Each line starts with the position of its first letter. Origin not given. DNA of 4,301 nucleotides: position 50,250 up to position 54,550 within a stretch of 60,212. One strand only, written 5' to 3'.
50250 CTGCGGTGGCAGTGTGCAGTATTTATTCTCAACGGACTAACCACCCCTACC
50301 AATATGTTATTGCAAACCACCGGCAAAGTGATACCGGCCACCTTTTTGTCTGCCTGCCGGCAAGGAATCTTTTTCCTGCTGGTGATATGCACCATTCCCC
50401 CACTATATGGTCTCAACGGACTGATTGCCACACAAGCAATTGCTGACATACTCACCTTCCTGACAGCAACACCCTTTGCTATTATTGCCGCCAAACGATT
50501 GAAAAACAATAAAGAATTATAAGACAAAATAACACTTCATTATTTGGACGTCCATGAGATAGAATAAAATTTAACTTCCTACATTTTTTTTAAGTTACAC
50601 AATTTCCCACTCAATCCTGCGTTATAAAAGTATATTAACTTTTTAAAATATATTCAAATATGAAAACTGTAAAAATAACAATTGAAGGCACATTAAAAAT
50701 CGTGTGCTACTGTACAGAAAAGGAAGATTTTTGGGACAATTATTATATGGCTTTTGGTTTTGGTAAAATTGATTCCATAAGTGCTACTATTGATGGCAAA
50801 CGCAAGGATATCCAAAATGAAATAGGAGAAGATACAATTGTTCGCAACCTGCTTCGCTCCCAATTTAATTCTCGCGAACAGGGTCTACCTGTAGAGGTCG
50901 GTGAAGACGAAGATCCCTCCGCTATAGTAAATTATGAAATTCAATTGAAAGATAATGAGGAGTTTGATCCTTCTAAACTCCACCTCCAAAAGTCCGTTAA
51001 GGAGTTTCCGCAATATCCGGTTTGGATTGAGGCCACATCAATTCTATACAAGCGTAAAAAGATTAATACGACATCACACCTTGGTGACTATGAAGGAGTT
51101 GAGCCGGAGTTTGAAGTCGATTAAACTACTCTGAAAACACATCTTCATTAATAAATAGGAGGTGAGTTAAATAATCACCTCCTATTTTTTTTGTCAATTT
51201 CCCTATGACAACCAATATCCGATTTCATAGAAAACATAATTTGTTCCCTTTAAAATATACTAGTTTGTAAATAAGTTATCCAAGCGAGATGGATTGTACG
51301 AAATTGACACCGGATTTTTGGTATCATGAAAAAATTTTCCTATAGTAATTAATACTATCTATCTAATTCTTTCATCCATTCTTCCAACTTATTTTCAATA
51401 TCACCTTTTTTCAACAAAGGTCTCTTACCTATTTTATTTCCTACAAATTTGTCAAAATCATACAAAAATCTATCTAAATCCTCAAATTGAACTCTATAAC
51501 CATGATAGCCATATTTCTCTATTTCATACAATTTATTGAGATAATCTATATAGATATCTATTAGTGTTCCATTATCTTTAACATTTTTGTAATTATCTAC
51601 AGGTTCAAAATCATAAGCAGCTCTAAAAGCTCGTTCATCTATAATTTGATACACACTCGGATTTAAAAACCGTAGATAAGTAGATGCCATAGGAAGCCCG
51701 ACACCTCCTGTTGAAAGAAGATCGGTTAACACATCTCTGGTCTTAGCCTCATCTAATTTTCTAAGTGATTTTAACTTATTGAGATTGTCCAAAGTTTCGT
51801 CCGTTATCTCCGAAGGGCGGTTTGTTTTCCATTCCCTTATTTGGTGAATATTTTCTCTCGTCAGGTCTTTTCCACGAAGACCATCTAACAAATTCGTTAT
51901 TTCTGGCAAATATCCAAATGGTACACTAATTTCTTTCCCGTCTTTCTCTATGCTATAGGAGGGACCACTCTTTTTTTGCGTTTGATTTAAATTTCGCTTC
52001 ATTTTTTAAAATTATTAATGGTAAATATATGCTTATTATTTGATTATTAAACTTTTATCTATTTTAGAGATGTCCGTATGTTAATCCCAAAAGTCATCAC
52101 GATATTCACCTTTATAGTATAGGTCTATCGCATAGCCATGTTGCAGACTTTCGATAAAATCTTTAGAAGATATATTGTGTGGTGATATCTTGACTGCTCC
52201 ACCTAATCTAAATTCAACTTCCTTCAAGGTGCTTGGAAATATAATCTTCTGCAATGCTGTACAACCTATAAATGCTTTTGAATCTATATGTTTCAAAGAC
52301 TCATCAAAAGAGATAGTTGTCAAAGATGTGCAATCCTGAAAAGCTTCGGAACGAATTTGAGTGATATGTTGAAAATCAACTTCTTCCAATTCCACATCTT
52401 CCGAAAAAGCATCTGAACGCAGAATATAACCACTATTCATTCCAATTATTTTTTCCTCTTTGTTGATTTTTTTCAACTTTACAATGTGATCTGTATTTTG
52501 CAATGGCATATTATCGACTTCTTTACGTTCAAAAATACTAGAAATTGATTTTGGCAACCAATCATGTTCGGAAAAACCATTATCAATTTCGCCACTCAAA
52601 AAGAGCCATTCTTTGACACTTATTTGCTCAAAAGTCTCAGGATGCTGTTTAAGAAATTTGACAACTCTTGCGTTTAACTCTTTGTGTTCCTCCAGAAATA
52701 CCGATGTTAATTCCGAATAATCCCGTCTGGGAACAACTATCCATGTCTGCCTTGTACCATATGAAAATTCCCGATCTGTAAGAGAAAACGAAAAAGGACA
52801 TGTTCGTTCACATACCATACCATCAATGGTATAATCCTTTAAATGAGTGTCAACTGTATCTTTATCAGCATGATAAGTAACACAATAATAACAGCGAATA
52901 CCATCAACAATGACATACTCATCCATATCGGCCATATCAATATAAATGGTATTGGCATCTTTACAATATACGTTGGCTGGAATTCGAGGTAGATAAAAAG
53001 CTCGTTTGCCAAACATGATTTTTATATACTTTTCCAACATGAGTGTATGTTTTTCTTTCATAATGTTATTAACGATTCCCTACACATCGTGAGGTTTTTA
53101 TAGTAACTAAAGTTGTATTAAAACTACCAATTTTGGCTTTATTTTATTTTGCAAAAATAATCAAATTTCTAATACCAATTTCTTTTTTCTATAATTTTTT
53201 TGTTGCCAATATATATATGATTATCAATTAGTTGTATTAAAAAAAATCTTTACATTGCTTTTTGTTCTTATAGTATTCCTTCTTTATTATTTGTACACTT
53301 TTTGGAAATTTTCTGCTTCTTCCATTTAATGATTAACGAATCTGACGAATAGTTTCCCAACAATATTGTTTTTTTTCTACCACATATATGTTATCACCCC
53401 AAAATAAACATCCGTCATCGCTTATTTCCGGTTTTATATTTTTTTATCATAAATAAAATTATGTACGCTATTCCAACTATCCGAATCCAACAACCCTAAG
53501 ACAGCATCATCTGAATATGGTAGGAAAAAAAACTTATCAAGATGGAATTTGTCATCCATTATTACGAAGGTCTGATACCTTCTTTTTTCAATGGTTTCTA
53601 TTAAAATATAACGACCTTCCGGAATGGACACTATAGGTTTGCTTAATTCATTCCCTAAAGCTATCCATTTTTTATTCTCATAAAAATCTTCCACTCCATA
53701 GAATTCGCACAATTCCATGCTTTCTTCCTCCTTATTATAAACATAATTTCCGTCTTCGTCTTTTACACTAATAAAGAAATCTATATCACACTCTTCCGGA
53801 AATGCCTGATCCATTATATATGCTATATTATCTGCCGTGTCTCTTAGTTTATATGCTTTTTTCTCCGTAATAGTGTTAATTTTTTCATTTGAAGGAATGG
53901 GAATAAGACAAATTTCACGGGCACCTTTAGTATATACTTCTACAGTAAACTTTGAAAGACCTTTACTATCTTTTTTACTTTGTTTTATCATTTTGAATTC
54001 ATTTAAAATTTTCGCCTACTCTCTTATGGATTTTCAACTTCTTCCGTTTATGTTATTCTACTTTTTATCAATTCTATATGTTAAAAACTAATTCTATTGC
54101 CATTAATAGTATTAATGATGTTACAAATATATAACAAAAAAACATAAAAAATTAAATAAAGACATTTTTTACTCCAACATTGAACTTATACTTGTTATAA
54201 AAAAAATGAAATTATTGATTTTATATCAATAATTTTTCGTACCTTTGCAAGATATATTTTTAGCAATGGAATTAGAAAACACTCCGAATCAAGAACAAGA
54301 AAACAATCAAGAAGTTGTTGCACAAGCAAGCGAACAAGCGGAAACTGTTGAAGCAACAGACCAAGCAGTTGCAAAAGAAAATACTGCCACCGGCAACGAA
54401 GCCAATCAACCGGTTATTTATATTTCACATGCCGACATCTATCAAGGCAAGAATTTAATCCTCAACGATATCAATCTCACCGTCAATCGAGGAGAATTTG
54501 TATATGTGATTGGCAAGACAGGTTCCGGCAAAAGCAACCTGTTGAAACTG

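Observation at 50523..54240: AT-rich 3.7-kb island of four uncharacterised genes inserted between a MATE exporter and ftsE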

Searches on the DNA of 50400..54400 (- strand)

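Call 45: search_rna_families(source=window, start=50400, end=54400, threshold=evalue, max_evalue=5, show_alignments=2)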
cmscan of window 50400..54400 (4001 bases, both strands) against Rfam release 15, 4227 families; matches with E-value up to 5: 3.
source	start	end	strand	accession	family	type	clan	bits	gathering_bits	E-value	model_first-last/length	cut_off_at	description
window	54013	54047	-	RF02914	DUF805b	Cis-reg;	CL00115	35.6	35.6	1.4e-07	1-35/35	no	DUF805b RNA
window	53526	53587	+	RF01403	STnc290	Gene; sRNA;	-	21.5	60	1.9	1-65/65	no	STnc290 Hfq binding RNA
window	51146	51199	-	RF00933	mir-875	Gene; miRNA;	-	18.6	84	2.2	1-73/73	no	mir-875 microRNA precursor family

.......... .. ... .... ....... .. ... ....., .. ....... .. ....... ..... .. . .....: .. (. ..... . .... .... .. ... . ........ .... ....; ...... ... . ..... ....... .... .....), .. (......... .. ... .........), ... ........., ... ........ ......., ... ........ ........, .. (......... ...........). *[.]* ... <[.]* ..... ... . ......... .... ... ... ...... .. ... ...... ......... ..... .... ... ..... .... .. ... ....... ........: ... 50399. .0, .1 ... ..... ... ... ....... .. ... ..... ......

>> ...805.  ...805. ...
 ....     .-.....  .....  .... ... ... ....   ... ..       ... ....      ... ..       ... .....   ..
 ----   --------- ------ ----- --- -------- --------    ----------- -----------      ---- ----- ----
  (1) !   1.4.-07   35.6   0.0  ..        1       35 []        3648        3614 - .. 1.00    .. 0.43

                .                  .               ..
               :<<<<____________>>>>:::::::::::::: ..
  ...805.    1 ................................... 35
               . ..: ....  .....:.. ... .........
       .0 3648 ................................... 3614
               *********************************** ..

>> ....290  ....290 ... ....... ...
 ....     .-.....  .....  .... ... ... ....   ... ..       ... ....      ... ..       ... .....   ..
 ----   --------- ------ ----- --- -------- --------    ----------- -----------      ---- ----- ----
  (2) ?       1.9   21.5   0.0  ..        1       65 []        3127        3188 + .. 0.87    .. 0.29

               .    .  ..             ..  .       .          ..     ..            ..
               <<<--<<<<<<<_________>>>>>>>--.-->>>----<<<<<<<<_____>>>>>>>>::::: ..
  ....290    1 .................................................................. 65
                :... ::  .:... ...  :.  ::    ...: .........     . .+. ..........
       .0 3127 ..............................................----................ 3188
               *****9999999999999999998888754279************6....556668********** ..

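Call 96: build_rna_model(alignment_id=A4, structure=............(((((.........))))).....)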
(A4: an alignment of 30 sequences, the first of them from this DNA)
Model R1 built from alignment A4 (30 sequences, 36 columns); structure: as given.
model positions 36; base pairs 5; branch points 0; effective number of sequences 30; information 1.22 bits per position. Calibrated on 0.2 Mb of random sequence (short: E-values are rough).
structure used (alignment columns):
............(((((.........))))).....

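Call 97: search_with_rna_model(model_id=R1, source=window, filters=off, max_evalue=10)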
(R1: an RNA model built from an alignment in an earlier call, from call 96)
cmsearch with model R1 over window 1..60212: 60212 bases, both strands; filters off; matches with E-value up to 10: 6.
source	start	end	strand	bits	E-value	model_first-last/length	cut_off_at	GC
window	53067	53102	-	46.7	3.7e-10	1-36/36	no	0.33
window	45059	45076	+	8.9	1.8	1-36/36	no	0.28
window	48094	48117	+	7.3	4.8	1-36/36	no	0.38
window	15080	15090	+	6.9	5.8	1-36/36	no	0.27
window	13839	13849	+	6.7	6.7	1-36/36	no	0.18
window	11234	11253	+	6.1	9.7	1-36/36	no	0.3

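Call 111: search_with_rna_model(model_id=R1, sources=[L081, L084, L090, L091, L100, L104, L107, L109, L110, L188, L189, L192, L194, L195, L196, L197, L217, L218, L219, L220, L221, L222, L224, L001, L002, L117, L120, L123, L133, L134, L153, L162, L176, L187], max_evalue=0.01)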
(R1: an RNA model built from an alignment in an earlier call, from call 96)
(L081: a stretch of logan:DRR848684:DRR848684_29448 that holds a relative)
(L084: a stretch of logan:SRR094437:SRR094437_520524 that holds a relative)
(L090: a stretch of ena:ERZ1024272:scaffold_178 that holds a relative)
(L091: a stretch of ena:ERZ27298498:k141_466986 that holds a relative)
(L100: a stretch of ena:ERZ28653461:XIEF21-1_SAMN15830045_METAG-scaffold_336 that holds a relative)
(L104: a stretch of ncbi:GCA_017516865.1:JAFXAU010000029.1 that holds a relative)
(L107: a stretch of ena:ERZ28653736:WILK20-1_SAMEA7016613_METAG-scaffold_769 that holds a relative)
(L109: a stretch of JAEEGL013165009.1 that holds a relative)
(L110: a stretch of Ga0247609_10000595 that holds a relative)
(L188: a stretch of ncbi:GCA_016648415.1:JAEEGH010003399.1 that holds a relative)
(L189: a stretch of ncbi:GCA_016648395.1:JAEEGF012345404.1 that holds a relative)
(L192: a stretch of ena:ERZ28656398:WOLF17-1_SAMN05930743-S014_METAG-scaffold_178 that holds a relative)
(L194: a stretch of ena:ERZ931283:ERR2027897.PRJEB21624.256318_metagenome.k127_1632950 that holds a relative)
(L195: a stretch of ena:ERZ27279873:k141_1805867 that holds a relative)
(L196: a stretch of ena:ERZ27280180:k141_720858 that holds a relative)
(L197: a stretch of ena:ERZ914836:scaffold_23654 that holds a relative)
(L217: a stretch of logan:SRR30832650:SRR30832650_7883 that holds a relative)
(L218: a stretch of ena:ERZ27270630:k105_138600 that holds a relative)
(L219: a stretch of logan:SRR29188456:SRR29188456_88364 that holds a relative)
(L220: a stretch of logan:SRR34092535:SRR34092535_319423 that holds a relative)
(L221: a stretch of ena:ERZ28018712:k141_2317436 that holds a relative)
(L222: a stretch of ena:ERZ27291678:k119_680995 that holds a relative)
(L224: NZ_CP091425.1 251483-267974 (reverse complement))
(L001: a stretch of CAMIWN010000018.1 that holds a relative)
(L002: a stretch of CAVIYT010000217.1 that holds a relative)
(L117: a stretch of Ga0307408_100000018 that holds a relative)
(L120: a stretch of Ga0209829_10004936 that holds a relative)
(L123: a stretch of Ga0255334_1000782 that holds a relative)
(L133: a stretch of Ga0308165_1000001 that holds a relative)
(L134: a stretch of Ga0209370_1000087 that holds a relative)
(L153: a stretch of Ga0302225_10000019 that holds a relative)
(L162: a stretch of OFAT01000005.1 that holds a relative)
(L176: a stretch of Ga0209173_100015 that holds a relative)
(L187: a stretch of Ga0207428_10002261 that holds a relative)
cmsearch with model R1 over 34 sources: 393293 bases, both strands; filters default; matches with E-value up to 0.01: 26.
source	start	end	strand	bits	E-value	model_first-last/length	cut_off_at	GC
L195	2457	2492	+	52.6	7.8e-11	1-36/36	no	0.31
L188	9991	10026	-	52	1.1e-10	1-36/36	no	0.39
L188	5986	6021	+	47.1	2e-09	1-36/36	no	0.42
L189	4700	4735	+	47.1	2e-09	1-36/36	no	0.42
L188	8589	8624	-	46.9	2.3e-09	1-36/36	no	0.42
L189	7303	7338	-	46.9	2.3e-09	1-36/36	no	0.42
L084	6647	6682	-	46.7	2.4e-09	1-36/36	no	0.33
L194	11333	11368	+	46.2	3.3e-09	1-36/36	no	0.42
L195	10832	10867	+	46.2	3.3e-09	1-36/36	no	0.42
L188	10483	10518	+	45.8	4.3e-09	1-36/36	no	0.36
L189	8305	8340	+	45.1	6.5e-09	1-36/36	no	0.42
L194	5960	5995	+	44.9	7.2e-09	1-36/36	no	0.39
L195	5462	5497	+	44.9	7.2e-09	1-36/36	no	0.39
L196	5960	5995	+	44.9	7.2e-09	1-36/36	no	0.39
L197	5960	5995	+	44.9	7.2e-09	1-36/36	no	0.39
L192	5986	6021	+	42.3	3.3e-08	1-36/36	no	0.42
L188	5475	5511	-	27.7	0.00018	1-36/36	no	0.51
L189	4189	4225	-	27.7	0.00018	1-36/36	no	0.51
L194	8733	8769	-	27.6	0.00019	1-36/36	no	0.49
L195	8232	8268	-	27.6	0.00019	1-36/36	no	0.49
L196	8733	8769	-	27.6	0.00019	1-36/36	no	0.49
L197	8694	8730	-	27.6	0.00019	1-36/36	no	0.49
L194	5716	5754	-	23.5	0.0022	1-36/36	no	0.51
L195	5218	5256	-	23.5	0.0022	1-36/36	no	0.51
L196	5716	5754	-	23.5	0.0022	1-36/36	no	0.51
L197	5716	5754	-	23.5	0.0022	1-36/36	no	0.51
